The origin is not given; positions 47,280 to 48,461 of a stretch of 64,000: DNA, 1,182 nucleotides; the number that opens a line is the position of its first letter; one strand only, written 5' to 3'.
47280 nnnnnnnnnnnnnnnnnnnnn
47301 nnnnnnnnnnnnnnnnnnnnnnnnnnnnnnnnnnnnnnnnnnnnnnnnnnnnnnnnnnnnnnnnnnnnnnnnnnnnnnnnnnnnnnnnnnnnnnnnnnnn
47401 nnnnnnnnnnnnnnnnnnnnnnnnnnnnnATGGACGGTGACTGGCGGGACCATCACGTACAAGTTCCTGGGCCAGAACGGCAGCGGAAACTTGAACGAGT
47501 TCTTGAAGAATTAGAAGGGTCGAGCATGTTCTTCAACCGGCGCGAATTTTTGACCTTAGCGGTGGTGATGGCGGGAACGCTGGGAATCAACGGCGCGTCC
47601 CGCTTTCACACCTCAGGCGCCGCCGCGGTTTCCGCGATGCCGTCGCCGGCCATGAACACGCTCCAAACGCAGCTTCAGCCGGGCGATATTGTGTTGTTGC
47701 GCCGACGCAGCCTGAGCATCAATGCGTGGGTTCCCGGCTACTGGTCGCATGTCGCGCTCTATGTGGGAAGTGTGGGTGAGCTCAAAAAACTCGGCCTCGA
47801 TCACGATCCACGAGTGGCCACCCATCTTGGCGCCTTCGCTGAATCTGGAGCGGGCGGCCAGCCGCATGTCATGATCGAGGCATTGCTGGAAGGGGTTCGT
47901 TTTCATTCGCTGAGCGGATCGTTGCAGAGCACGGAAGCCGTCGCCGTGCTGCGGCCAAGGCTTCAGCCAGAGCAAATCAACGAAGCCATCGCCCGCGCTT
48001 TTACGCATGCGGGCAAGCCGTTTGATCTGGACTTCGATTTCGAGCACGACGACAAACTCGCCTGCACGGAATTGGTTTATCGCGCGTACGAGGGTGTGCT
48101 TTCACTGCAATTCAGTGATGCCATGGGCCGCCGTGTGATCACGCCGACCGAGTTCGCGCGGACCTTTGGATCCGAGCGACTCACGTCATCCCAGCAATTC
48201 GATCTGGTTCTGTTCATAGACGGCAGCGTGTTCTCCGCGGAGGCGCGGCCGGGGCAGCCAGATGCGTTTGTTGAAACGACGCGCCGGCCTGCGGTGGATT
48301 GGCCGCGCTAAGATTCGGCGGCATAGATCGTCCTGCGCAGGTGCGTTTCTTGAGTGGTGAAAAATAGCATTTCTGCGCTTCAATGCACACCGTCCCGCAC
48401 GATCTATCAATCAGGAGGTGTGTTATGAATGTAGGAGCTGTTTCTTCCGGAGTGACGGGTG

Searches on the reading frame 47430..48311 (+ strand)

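Call 8: search_protein_families(library=pfam, proteins=[window:47430-48311:+], max_evalue=0.001)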
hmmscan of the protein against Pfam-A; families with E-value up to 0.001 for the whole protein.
window:47430-48311:+ (293 aa): 1 family
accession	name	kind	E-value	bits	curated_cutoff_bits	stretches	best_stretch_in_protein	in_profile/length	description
PF05708.18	Peptidase_C92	-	7.3e-18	65.6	27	1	81-257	1-156/166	Permuted papain-like amidase enzyme, YaeF/YiiX, C92 family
